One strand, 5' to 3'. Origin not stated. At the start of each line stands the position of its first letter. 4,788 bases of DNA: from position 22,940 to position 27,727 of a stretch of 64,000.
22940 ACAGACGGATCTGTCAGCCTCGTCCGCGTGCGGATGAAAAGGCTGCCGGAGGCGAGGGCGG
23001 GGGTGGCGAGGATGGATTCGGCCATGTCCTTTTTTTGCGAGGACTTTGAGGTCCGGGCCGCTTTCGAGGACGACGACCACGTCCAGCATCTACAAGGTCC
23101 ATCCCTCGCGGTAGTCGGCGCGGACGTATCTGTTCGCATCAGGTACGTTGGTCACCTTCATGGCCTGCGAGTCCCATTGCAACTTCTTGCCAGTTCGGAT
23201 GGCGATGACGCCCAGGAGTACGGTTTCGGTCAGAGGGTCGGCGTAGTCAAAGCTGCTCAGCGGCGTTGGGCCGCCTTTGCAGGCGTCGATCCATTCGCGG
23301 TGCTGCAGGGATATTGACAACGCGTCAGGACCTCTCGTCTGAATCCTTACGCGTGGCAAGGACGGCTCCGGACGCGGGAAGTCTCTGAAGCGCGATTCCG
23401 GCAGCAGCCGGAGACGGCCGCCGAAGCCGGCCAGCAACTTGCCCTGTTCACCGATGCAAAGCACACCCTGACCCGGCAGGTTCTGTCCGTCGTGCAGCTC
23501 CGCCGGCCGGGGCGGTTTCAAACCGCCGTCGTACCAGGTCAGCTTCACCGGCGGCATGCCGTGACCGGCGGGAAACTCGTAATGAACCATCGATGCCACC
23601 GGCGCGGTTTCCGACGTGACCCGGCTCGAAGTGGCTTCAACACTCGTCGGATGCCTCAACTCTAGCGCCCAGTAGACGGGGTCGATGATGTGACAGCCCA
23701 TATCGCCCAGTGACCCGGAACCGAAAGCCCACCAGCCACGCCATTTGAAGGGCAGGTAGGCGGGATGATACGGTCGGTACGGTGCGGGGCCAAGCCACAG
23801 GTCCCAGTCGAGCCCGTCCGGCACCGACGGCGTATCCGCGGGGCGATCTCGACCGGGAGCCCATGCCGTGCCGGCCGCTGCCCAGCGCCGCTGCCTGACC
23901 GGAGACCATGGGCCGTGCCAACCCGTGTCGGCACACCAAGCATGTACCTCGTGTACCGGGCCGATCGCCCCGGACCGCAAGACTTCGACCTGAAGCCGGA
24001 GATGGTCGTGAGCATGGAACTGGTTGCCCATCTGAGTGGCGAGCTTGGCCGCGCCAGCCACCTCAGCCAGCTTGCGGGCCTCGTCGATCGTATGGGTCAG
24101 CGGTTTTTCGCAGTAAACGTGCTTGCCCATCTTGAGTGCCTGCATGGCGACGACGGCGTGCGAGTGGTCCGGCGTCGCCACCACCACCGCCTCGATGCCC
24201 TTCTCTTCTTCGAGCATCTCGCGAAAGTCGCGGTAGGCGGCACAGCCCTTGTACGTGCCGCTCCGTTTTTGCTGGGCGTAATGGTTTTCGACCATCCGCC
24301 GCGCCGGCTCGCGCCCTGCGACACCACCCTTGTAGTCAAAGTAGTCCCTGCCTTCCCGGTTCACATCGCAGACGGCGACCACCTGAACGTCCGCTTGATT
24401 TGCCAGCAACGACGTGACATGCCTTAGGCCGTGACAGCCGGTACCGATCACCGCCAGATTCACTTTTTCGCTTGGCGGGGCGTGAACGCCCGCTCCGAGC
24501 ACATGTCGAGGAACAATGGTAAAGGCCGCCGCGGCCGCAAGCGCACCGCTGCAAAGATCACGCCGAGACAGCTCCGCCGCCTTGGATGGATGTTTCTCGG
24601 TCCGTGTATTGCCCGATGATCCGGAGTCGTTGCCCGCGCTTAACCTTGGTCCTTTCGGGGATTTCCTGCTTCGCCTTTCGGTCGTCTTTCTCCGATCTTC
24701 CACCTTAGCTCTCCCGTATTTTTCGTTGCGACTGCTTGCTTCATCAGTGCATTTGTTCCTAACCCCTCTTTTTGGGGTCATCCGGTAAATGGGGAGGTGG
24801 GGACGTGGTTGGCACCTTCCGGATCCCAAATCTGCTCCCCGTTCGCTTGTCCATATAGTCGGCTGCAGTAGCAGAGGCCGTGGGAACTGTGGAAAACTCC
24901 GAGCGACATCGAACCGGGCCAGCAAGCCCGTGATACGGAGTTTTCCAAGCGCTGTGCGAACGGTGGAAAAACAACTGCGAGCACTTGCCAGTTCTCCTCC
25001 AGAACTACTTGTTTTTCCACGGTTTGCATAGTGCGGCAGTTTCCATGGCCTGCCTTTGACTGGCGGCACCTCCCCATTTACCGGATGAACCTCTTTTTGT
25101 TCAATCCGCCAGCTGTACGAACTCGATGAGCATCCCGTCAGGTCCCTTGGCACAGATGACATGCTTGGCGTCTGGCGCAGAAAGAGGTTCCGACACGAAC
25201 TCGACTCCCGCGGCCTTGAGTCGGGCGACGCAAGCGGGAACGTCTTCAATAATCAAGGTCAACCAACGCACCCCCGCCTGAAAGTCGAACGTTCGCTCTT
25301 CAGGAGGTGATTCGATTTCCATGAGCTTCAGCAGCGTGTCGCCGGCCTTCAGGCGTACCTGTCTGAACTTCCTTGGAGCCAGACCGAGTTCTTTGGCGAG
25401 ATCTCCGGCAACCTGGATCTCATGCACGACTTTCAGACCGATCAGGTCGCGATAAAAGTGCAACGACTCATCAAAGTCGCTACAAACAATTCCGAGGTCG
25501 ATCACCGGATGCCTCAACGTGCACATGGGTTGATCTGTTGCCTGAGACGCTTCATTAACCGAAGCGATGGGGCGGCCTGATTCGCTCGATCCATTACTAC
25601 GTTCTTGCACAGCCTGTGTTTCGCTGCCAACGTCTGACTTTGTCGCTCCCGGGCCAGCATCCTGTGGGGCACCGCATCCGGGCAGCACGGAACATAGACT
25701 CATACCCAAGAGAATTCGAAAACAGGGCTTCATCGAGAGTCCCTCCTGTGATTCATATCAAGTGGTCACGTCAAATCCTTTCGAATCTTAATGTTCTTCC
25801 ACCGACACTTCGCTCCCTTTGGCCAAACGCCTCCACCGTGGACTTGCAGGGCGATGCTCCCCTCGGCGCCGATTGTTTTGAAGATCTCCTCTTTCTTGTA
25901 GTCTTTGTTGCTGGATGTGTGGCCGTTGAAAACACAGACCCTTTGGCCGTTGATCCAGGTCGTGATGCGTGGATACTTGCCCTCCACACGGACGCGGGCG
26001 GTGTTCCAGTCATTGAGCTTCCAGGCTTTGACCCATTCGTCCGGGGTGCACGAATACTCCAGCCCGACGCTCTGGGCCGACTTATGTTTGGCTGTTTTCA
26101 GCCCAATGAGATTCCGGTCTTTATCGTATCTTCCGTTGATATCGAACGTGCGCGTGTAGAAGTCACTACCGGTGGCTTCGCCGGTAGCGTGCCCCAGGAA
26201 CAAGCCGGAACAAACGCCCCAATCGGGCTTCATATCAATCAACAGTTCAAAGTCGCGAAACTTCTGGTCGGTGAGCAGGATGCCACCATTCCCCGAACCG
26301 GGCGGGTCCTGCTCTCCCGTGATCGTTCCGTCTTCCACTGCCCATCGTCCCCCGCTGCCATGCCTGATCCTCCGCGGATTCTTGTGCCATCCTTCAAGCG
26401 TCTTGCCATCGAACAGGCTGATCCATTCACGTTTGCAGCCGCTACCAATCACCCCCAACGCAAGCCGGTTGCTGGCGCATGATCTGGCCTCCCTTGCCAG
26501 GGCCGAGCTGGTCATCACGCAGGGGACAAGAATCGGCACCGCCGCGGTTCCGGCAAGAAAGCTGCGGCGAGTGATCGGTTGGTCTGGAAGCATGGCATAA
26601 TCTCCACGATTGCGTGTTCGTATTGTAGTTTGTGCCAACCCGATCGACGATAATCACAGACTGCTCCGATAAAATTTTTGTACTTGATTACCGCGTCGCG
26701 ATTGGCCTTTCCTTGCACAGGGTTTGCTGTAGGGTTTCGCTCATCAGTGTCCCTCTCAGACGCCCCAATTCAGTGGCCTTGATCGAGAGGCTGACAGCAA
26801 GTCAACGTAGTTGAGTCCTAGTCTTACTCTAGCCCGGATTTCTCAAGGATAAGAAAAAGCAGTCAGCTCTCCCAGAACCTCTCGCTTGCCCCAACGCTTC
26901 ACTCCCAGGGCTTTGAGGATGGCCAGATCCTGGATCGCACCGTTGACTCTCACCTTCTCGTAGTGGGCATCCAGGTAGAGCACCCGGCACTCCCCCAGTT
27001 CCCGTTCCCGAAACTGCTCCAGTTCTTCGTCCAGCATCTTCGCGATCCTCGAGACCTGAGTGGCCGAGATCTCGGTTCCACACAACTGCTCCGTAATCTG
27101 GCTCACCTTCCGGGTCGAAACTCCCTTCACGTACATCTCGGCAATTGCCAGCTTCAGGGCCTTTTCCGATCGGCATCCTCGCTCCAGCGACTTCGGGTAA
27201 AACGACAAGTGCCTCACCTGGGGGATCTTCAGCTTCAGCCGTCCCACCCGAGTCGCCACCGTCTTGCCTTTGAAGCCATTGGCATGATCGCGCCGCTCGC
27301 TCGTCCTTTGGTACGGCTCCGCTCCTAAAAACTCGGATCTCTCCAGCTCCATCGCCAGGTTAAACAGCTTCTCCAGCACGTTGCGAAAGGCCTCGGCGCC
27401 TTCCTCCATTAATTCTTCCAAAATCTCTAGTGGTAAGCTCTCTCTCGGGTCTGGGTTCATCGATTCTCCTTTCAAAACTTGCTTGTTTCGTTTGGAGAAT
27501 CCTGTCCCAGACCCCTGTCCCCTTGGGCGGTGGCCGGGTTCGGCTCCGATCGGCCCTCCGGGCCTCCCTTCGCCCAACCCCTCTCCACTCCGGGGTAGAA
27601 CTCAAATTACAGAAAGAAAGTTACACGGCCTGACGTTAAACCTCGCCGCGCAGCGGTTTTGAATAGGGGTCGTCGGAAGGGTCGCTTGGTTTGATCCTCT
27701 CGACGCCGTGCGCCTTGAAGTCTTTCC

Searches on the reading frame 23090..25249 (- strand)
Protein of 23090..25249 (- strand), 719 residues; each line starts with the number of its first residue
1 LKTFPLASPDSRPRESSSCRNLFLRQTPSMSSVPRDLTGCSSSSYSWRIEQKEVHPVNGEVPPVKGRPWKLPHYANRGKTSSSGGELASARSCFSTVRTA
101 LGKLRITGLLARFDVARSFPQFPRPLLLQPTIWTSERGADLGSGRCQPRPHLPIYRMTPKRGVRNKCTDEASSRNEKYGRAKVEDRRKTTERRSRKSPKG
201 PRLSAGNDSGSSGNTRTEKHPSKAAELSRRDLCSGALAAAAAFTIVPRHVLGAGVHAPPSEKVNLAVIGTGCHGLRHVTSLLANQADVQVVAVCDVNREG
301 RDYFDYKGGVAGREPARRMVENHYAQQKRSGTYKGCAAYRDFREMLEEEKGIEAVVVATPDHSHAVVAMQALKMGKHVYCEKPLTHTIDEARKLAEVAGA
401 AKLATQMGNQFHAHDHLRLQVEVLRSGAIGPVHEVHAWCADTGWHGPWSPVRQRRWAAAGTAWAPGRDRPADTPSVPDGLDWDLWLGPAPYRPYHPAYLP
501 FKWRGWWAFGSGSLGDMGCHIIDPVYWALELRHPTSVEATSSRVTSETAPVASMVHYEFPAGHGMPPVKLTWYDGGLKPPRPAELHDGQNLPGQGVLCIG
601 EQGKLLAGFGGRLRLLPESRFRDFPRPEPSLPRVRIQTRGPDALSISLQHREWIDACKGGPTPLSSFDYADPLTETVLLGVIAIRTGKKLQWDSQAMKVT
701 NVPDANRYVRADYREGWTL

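Call 23: search_protein_families(library=pfam, proteins=[window:23090-25249:-], max_evalue=0.001)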
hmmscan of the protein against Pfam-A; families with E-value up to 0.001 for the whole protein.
window:23090-25249:- (719 aa): 3 families
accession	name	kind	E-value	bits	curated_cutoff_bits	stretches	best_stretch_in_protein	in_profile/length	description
PF19051.5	GFO_IDH_MocA_C2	-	1.6e-21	77.4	23.3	1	473-558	45-132/254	Oxidoreductase family, C-terminal alpha/beta domain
PF01408.29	GFO_IDH_MocA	-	1.3e-20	74.7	24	1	264-405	2-116/120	Oxidoreductase family, NAD-binding Rossmann fold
PF22725.1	GFO_IDH_MocA_C3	-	4.8e-08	33.5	27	1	499-561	31-94/124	GFO/IDH/MocA C-terminal domain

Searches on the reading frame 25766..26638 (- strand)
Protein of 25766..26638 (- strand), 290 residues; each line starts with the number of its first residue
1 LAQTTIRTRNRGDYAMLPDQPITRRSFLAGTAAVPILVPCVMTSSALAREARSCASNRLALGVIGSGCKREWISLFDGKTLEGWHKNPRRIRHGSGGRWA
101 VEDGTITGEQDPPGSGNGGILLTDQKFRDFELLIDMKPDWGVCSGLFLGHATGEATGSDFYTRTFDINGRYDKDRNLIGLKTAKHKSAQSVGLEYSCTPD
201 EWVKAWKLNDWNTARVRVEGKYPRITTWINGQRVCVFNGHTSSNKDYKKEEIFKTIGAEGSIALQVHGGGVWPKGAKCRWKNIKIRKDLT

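Call 23: search_protein_families(library=pfam, proteins=[window:25766-26638:-], max_evalue=0.001)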
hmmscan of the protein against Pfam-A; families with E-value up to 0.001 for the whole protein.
window:25766-26638:- (290 aa): 1 family
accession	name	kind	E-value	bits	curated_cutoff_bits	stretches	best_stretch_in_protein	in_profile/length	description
PF06439.18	3keto-disac_hyd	-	8e-30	104.7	26.8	1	71-286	1-187/187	3-keto-disaccharide hydrolase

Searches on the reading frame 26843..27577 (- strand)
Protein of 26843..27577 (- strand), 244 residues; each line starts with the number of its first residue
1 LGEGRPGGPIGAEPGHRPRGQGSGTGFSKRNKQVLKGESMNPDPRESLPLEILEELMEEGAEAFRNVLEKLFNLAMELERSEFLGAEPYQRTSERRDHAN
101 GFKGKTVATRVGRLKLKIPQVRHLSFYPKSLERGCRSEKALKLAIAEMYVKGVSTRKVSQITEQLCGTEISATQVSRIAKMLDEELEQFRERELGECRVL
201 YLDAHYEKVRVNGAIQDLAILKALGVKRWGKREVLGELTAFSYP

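Call 23: search_protein_families(library=pfam, proteins=[window:26843-27577:-], max_evalue=0.001)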
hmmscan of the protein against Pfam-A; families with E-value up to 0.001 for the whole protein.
window:26843-27577:- (244 aa): 1 family
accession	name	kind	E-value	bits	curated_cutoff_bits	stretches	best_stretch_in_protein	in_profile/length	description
PF00872.24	Transposase_mut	-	8.7e-50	170.1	21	1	58-236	20-199/379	Transposase, Mutator family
